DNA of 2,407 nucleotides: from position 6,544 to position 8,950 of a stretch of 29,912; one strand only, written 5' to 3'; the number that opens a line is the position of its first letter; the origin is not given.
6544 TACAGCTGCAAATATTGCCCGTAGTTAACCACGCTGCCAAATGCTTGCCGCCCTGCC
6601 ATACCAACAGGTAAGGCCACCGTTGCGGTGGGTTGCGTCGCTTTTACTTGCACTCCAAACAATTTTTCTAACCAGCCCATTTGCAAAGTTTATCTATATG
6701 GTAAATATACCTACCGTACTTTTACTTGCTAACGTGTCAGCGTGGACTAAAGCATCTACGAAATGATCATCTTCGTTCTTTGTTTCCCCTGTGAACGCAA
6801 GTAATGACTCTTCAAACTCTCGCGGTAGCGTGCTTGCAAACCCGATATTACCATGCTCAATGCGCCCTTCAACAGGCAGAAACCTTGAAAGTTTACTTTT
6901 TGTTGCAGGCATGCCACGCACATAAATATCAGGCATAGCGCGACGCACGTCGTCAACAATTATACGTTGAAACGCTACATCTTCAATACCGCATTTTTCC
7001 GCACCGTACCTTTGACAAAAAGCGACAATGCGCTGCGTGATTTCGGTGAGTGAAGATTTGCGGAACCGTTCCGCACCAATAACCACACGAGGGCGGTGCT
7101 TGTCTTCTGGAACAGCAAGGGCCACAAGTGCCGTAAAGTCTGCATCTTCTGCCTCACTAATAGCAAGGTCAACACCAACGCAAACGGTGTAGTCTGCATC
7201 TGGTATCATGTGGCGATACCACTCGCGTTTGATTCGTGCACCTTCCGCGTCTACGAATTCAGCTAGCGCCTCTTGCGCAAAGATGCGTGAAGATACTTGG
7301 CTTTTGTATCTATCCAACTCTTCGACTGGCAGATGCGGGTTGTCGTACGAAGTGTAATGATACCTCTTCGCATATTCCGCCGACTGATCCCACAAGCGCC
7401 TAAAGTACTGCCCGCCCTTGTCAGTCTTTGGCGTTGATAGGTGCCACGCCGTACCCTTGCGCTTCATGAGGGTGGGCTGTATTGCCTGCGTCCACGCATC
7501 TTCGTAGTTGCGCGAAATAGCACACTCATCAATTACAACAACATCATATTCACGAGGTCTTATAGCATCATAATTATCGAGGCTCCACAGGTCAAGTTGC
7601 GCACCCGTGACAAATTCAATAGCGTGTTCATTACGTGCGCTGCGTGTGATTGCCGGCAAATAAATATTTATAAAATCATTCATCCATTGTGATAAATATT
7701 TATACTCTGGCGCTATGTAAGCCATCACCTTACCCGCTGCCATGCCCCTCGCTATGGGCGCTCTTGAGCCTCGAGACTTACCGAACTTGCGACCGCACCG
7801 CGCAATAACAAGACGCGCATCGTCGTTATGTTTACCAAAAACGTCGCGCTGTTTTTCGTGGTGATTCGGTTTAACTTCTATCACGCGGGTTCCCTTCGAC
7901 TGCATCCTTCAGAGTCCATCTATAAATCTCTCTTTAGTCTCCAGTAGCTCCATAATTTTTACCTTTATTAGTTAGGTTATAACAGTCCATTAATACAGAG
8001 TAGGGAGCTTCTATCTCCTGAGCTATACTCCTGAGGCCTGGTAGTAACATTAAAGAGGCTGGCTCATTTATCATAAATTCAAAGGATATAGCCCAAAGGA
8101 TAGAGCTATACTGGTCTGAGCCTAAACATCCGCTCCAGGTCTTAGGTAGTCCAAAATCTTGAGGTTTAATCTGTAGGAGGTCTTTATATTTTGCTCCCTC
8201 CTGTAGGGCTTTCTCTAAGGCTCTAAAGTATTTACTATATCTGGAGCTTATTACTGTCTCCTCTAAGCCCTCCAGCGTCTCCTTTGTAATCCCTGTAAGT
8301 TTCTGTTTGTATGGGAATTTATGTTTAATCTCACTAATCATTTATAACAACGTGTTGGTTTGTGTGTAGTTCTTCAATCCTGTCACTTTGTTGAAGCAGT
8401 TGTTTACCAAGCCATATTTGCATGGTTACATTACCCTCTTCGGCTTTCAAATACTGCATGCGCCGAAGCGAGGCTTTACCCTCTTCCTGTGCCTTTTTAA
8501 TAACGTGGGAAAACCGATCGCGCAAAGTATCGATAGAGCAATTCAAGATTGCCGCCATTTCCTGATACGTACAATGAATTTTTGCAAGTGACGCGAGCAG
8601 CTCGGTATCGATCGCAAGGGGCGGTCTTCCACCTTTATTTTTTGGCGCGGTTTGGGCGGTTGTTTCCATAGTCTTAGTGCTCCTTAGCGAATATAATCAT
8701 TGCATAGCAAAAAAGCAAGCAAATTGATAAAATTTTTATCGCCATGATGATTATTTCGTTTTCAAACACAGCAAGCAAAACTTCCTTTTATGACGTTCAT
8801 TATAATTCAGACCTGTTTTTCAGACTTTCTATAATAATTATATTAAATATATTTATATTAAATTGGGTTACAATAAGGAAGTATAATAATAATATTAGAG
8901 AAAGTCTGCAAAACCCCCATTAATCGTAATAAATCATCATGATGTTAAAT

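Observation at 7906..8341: CpG-depleted, AGA-using foreign gene inserted exactly between the small and large terminase genes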

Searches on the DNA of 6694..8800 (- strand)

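Call 5: search_dna_similar(query=window:6694-8700:-, collection=phages, mode=near, max_rows=30)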
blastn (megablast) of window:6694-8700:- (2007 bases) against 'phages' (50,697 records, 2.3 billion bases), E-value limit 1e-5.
No match.

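Call 81: search_rna_families(source=window, start=7700, end=8800, threshold=evalue, max_evalue=1)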
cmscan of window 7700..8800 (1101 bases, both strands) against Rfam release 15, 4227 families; matches with E-value up to 1: 0.
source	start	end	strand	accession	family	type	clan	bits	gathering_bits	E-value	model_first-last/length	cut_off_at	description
